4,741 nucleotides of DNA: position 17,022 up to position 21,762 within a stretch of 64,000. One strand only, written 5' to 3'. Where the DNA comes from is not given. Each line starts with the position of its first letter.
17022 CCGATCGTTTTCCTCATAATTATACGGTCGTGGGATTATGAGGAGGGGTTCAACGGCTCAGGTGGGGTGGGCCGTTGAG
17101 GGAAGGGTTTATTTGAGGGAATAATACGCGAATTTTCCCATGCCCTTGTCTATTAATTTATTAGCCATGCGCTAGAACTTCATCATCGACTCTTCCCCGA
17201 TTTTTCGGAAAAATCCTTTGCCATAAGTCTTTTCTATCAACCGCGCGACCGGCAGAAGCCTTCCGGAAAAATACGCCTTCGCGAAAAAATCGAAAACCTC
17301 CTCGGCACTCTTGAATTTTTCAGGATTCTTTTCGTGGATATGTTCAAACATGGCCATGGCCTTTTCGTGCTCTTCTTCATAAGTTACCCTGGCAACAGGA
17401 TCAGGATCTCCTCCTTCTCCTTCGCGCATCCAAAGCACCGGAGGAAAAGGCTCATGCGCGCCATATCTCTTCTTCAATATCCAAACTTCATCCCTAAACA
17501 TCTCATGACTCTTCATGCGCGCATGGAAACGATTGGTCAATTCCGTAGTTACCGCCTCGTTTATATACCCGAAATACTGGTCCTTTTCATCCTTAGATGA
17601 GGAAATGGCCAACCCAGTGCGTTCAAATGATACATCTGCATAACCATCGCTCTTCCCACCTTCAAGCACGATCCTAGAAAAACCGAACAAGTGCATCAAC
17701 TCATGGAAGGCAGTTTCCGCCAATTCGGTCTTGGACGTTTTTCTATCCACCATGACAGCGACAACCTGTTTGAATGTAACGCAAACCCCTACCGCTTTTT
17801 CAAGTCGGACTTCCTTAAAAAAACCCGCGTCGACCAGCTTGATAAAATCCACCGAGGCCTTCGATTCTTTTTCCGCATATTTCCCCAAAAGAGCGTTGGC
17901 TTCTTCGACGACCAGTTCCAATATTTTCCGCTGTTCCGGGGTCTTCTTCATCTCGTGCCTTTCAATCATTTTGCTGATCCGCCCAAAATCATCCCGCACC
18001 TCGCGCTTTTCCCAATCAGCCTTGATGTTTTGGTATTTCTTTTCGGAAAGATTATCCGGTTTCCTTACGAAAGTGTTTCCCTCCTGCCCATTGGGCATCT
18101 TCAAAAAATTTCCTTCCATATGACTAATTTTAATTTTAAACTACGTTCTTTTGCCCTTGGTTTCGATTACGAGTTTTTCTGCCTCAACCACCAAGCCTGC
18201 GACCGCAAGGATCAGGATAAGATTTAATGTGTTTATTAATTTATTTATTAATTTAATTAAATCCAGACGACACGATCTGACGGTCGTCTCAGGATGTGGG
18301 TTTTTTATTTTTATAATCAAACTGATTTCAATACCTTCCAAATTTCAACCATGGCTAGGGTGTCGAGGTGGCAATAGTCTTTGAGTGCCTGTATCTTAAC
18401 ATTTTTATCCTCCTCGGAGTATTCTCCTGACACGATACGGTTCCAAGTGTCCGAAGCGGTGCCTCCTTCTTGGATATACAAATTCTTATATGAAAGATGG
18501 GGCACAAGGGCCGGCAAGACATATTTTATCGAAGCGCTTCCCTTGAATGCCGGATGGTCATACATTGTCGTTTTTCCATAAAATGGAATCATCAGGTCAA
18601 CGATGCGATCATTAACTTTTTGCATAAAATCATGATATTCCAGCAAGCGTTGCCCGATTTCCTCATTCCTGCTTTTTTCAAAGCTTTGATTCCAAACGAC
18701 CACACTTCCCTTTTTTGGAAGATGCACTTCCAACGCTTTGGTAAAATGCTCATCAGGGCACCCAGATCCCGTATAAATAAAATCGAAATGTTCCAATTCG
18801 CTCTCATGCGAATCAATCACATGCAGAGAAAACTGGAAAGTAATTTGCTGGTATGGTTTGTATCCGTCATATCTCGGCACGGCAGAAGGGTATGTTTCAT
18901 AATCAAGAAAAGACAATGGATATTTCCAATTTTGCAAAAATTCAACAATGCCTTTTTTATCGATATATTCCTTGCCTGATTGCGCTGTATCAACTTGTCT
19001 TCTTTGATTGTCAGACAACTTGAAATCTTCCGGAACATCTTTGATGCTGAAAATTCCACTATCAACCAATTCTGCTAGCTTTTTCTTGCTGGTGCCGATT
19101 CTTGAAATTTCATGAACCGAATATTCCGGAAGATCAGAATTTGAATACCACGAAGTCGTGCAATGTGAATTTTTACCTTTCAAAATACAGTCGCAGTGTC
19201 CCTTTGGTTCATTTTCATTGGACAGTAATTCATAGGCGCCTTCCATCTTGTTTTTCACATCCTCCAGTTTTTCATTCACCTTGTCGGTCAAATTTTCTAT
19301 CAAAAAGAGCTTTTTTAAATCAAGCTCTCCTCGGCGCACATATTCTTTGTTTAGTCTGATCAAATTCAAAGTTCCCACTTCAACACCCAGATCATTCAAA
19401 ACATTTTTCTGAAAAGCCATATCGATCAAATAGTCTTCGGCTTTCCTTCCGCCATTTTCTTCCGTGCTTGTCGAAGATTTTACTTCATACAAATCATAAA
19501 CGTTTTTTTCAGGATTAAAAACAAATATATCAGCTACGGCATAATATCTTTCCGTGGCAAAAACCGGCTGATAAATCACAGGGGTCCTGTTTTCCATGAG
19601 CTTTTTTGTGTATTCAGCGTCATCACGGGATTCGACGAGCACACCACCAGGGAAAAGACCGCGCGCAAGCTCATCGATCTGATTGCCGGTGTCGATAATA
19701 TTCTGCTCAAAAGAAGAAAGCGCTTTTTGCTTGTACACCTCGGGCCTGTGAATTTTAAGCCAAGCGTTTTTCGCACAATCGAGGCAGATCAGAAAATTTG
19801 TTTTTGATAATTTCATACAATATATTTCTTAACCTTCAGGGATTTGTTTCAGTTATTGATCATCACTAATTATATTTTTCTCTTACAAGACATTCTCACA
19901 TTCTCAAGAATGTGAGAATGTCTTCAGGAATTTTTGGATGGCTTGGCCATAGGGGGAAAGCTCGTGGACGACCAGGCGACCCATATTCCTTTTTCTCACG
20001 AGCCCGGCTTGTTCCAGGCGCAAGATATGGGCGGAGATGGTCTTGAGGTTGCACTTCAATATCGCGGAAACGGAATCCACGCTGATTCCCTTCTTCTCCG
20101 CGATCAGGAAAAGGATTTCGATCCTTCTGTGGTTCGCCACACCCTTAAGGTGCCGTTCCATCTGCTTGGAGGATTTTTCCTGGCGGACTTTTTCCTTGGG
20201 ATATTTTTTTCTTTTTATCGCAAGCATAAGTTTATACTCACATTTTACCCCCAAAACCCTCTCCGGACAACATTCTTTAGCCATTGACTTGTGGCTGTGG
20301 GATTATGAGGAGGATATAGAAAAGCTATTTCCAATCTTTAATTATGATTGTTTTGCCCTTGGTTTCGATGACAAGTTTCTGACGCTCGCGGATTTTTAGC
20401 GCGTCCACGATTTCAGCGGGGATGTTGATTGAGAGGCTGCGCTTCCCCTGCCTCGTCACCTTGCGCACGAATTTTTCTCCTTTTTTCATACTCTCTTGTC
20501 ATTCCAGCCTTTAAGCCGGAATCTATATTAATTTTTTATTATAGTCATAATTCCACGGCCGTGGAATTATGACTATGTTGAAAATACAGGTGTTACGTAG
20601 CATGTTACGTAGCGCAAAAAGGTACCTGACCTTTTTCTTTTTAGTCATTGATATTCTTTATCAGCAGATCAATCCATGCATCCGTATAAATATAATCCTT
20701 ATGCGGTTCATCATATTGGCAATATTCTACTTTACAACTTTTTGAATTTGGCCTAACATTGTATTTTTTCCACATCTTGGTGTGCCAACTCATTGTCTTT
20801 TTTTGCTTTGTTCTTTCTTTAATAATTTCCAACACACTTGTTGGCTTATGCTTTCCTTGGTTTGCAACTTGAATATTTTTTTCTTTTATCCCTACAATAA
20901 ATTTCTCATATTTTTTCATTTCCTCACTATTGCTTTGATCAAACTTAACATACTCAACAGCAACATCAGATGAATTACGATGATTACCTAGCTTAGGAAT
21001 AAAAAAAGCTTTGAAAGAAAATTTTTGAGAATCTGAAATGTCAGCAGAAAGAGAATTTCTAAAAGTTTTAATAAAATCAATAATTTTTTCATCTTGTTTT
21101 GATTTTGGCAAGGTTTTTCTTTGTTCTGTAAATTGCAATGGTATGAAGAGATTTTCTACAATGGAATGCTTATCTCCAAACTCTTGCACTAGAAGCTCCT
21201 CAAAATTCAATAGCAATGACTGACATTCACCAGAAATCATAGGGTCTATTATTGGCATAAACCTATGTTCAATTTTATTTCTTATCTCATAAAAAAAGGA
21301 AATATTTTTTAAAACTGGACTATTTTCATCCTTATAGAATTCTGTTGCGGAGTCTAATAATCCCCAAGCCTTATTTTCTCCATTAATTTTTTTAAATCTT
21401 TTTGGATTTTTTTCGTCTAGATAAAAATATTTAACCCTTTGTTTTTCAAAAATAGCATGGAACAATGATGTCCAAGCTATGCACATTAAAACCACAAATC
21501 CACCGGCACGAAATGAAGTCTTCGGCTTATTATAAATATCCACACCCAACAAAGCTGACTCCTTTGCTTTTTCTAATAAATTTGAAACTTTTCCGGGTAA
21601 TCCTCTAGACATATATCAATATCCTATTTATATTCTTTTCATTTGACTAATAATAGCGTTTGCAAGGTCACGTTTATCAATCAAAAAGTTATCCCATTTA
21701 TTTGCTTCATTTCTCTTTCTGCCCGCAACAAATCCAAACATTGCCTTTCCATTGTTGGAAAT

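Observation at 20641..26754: Tightly packed four-gene defence operon: RadC-MTase fusion, MmeI-like Type IIG enzyme, HARE-HTH nuclease, DUF3644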

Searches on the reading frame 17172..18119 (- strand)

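Call 13: search_protein_families(library=pfam, proteins=[window:17172-18119:-], max_evalue=0.01)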
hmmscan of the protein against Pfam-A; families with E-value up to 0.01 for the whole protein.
window:17172-18119:- (315 aa): 1 family
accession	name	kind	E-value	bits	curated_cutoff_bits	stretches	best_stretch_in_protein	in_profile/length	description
PF19819.4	DUF6302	-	0.0038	17.8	27.2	1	106-196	23-119/135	Family of unknown function (DUF6302)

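Call 96: search_protein_families(library=padloc, proteins=[window:17172-18119:-], max_evalue=0.00001)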
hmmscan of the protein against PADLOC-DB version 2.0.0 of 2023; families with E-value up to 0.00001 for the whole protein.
window:17172-18119:- (315 aa): 0 families

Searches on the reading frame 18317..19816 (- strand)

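Call 13: search_protein_families(library=pfam, proteins=[window:18317-19816:-], max_evalue=0.01)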
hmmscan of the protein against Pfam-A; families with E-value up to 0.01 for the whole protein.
window:18317-19816:- (499 aa): 1 family
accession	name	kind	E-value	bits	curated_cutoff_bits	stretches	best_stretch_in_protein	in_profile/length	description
PF11074.14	DUF2779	-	1.8e-36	125.6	23.3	1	303-429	2-126/126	Domain of unknown function(DUF2779)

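Call 96: search_protein_families(library=padloc, proteins=[window:18317-19816:-], max_evalue=0.00001)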
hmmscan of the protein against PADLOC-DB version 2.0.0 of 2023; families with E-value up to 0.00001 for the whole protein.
window:18317-19816:- (499 aa): 0 families

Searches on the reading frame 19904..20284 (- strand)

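Call 13: search_protein_families(library=pfam, proteins=[window:19904-20284:-], max_evalue=0.01)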
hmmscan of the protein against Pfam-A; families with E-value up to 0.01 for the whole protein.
window:19904-20284:- (126 aa): 8 families
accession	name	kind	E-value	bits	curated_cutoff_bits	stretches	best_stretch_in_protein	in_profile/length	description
PF25212.1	HVO_A0114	-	3e-06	27.4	27.6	1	43-104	13-74/84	HVO_A0114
PF01022.26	HTH_5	-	5.3e-06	26.7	22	1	53-98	3-47/47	Bacterial regulatory protein, arsR family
PF13412.12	HTH_24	-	1.7e-05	24.8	21.9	1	52-97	3-48/48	Winged helix-turn-helix DNA-binding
PF01047.28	MarR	-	4.5e-05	23.7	24.6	1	52-99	3-50/59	MarR family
PF12840.13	HTH_20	-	0.00029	21.2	27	1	54-98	6-50/51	Helix-turn-helix domain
PF13730.12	HTH_36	-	0.00074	19.7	25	1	62-96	18-55/55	Helix-turn-helix domain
PF22979.2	HTH_69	-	0.0011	19.3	27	1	66-99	26-59/69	Winged helix-turn-helix domain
PF13384.12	HTH_23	-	0.0026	17.9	24.6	1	53-95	6-46/50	Homeodomain-like domain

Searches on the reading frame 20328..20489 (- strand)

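Call 13: search_protein_families(library=pfam, proteins=[window:20328-20489:-], max_evalue=0.01)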
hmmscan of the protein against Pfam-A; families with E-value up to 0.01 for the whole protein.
seq(54 aa): 1 family
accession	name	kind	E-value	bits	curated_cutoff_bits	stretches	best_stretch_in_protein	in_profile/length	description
PF04014.23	MazE_antitoxin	-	3e-05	24.3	24.7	1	13-51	2-41/48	Antidote-toxin recognition MazE, bacterial antitoxin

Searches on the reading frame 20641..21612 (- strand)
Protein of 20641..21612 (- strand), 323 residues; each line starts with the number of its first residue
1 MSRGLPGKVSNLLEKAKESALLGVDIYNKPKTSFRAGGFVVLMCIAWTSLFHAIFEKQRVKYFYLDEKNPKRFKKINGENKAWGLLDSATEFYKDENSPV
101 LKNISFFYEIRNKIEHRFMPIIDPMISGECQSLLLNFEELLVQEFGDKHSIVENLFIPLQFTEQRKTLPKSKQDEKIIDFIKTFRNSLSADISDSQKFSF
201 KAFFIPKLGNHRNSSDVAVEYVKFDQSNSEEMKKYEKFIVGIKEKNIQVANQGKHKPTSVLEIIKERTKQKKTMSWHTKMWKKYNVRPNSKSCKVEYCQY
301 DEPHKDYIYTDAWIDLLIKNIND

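Call 6: search_protein_families(library=pfam, proteins=[window:20641-21612:-], max_evalue=0.01)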
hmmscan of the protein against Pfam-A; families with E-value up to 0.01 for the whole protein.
window:20641-21612:- (323 aa): 1 family
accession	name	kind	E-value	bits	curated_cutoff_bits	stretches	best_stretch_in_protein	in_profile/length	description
PF12358.13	DUF3644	-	1.5e-50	171.8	27.6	1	11-187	1-182/183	Domain of unknown function (DUF3644)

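Call 7: search_protein_families(library=padloc, proteins=[window:20641-21612:-], max_evalue=0.01)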
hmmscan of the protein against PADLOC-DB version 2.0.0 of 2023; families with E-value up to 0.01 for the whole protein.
window:20641-21612:- (323 aa): 8 families
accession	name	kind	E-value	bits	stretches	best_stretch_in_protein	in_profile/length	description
PDLC04950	PDC-S19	-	1.9e-122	406.9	1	1-322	1-332/353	-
PDLC04948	PDC-S19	-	3.5e-52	175.8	1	10-320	13-316/325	-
PDLC04952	PDC-S19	-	2.5e-17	61.4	1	10-322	6-311/328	-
PDLC04953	PDC-S19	-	7.6e-13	46.6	1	7-195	5-204/333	-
PDLC04954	PDC-S19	-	5.3e-12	43.8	1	9-199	6-215/330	-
PDLC04949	PDC-S19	-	1.4e-11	42.3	1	9-322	7-315/334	-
PDLC04955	PDC-S19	-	5.9e-10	36.9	1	9-321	8-332/338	-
PDLC04951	PDC-S19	-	0.00069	16.8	1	9-148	5-137/357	-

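Call 8: search_protein_families(library=ncbifam, proteins=[window:20641-21612:-], max_evalue=0.01)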
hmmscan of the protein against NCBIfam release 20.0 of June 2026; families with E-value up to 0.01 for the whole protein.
window:20641-21612:- (323 aa): 1 family
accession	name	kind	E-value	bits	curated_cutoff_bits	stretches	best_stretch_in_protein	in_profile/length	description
NF004546.0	PRK05888.3-3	equivalog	0.0047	16.3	260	1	231-322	51-138/196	NADH-quinone oxidoreductase subunit NuoI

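Call 62: find_related_loci(query=window:20641-21612:-, collection=metagenome_contigs, flank=8000)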
Query window:20641-21612:- (323 aa) in metagenome_contigs; peptide patterns used: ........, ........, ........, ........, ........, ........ (x = any residue, [..] = any of these).
169 stretches matched a pattern; 17 encode a relative of the query (tblastn E <= 1e-3); 17 distinct loci.
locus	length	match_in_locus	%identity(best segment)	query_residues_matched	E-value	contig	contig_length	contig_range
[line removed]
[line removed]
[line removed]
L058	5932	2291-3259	72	1-319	2e-163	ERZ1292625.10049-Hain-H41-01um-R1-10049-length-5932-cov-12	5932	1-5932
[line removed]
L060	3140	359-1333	58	1-322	1e-136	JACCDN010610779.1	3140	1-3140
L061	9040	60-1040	55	1-322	4e-113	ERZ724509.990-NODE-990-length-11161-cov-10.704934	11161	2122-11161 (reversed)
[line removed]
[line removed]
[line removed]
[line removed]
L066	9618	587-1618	43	1-323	1e-84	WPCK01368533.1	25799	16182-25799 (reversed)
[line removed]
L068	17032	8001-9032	42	1-323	4e-81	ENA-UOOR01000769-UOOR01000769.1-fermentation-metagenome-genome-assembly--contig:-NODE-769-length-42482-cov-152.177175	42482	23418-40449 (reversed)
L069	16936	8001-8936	42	18-318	3e-72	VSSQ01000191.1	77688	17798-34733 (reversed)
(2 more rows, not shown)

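Call 65: search_protein_families(library=pfam, proteins=[L055:159-2621:+, L055:3603-4499:+, L058:28-1719:+, L058:1731-2288:+, L062:3145-5898:+, L062:5947-7521:+, L062:9091-10329:+, L068:5093-7963:+, L068:9212-10414:+, L064:1956-3125:+], max_evalue=0.0001)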
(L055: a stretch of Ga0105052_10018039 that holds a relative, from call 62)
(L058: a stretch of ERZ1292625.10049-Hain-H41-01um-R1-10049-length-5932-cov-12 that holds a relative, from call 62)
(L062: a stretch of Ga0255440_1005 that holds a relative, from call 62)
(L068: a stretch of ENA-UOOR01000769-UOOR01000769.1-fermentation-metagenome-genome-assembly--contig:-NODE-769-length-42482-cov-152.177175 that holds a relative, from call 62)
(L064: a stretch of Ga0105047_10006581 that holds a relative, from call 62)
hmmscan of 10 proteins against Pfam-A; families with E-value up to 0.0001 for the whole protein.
L055:159-2621:+ (820 aa): 6 families
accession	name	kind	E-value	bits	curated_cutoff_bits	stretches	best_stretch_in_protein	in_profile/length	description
PF02384.22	N6_Mtase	-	3.6e-57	194.5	20.4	1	141-443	4-304/311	N-6 DNA Methylase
PF01420.25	Methylase_S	-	1.6e-45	155.8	22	2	632-801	2-161/168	Type I restriction modification DNA specificity domain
PF07669.17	Eco57I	-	3.8e-10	40.6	25.3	1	219-350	1-170/171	Eco57I restriction-modification methylase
PF01170.24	UPF0020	-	2.2e-07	31.2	22.3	1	174-273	21-131/197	RMKL-like, methyltransferase domain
PF13847.12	Methyltransf_31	-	1.5e-05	25.2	27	1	180-271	2-82/145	Methyltransferase domain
PF20473.4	MmeI_Mtase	-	6.9e-05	22.6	27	0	184-249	22-93/259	MmeI, DNA-methyltransferase domain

L055:3603-4499:+ (298 aa): 0 families

L058:28-1719:+ (563 aa): 5 families
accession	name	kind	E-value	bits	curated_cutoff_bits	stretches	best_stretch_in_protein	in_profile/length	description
PF02384.22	N6_Mtase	-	1.5e-53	182.6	20.4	1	64-382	4-303/311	N-6 DNA Methylase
PF07669.17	Eco57I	-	1.1e-07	32.5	25.3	1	183-264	69-157/171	Eco57I restriction-modification methylase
PF13847.12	Methyltransf_31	-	2.4e-07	31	27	1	103-197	2-82/145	Methyltransferase domain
PF01170.24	UPF0020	-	4.1e-06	27.1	22.3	1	96-199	20-131/197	RMKL-like, methyltransferase domain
PF01420.25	Methylase_S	-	1.9e-05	25.4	22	1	394-550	4-167/168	Type I restriction modification DNA specificity domain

L058:1731-2288:+ (185 aa): 1 family
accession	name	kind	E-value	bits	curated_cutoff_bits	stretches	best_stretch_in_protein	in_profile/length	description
PF01420.25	Methylase_S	-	3.6e-12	47.2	22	1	2-154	7-146/168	Type I restriction modification DNA specificity domain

L062:3145-5898:+ (917 aa): 6 families
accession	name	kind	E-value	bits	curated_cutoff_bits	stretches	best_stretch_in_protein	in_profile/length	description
PF04851.21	ResIII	-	1.7e-36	126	22.5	1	168-319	4-163/164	Type III restriction enzyme, res subunit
PF18766.7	SWI2_SNF2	-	3.5e-19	69.8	26.7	1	176-360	6-195/221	SWI2/SNF2 ATPase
PF00270.35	DEAD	-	6.8e-09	36.1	26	1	182-319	10-161/167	DEAD/DEAH box helicase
PF00271.37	Helicase_C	-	1e-07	32.6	23.5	1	424-524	11-108/110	Helicase conserved C-terminal domain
PF08463.15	EcoEI_R_C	-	2.4e-07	31.4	24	1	771-911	9-159/163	EcoEI R protein C-terminal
PF04313.20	HSDR_N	-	7e-06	26.5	25.1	0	13-128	3-192/198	Type I restriction enzyme R protein N terminus (HSDR_N)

L062:5947-7521:+ (524 aa): 1 family
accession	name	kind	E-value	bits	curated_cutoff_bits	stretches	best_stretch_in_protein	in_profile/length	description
PF04434.22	SWIM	-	1.2e-07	31.5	19.6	1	47-78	1-37/38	SWIM zinc finger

L062:9091-10329:+ (412 aa): 1 family
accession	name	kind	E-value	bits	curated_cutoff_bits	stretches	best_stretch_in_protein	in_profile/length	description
PF01420.25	Methylase_S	-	6e-23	82.3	22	2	41-183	27-154/168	Type I restriction modification DNA specificity domain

L068:5093-7963:+ (956 aa): 6 families
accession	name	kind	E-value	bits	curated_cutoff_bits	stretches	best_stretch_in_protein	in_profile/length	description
PF04851.21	ResIII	-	7.9e-36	123.9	22.5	1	166-321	5-163/164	Type III restriction enzyme, res subunit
PF08463.15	EcoEI_R_C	-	2.8e-23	83.2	24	1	784-946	1-157/163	EcoEI R protein C-terminal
PF18766.7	SWI2_SNF2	-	2.4e-17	63.8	26.7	1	173-356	6-187/221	SWI2/SNF2 ATPase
PF04313.20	HSDR_N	-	3.3e-13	50.4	25.1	1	4-125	2-193/198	Type I restriction enzyme R protein N terminus (HSDR_N)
PF00270.35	DEAD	-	3.8e-06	27.2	26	1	174-322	5-162/167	DEAD/DEAH box helicase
PF00271.37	Helicase_C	-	5.5e-06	27.1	23.5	1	475-531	54-109/110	Helicase conserved C-terminal domain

L068:9212-10414:+ (400 aa): 1 family
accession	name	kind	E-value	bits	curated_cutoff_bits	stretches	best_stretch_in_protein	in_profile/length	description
PF01420.25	Methylase_S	-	4.1e-28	99.1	22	2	6-176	1-159/168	Type I restriction modification DNA specificity domain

L064:1956-3125:+ (389 aa): 0 families
